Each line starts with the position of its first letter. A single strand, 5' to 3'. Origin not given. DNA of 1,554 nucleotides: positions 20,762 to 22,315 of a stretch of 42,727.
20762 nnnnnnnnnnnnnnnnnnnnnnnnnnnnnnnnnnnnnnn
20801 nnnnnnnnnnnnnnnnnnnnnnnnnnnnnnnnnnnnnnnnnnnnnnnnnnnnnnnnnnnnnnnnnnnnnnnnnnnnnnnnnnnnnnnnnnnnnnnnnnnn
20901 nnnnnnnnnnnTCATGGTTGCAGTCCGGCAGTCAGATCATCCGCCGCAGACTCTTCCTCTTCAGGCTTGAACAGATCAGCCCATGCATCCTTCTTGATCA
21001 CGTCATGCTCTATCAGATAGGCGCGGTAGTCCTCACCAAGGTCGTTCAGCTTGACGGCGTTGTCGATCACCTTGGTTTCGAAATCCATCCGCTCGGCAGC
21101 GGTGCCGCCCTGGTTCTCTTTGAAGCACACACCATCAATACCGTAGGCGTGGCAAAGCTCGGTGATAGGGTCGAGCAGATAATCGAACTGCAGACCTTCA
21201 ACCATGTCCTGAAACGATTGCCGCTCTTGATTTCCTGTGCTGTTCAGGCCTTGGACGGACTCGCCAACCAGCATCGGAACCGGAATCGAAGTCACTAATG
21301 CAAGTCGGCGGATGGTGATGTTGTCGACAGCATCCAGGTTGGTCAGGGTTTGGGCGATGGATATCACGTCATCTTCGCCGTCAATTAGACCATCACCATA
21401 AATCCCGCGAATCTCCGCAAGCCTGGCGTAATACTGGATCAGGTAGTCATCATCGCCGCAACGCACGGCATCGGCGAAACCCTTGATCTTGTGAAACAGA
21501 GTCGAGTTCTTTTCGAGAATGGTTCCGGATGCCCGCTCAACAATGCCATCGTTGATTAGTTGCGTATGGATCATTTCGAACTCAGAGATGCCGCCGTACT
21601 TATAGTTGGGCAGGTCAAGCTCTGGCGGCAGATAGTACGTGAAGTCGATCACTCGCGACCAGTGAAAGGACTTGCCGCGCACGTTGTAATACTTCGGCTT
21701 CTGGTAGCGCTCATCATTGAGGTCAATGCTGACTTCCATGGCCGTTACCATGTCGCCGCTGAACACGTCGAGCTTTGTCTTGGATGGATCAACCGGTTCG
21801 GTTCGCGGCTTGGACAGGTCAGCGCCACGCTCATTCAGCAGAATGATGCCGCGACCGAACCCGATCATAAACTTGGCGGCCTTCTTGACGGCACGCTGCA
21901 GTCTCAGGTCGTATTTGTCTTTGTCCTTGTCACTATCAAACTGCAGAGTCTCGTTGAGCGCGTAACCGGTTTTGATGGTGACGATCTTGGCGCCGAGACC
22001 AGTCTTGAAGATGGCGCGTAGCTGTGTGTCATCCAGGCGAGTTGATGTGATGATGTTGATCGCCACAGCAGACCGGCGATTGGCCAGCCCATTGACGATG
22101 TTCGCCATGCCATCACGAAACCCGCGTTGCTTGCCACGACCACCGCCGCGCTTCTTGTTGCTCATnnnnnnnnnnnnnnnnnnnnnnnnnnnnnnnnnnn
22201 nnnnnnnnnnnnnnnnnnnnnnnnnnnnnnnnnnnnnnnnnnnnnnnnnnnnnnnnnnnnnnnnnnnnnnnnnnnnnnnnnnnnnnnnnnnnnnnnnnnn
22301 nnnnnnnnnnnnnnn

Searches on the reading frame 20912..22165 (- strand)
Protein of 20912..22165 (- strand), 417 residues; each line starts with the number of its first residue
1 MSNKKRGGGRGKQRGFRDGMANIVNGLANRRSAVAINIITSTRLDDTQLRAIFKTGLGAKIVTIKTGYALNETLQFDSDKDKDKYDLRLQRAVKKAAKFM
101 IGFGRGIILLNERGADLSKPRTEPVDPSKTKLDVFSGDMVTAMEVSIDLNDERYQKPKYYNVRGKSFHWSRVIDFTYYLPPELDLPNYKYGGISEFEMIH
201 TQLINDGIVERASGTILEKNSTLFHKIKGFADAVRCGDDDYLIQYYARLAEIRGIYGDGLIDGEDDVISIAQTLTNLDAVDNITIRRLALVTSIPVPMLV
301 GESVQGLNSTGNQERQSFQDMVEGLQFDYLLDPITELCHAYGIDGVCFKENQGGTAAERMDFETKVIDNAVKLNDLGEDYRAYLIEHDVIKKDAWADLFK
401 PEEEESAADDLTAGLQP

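Call 78: search_protein_families(library=pfam, proteins=[window:20912-22165:-], max_evalue=0.001)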
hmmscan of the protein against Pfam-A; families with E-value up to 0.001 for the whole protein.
window:20912-22165:- (417 aa): 1 family
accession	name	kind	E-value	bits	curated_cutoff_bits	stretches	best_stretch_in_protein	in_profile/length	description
PF06381.16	Phage_portal_3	-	3.1e-31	108.8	33.8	1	86-335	49-311/357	Phage portal protein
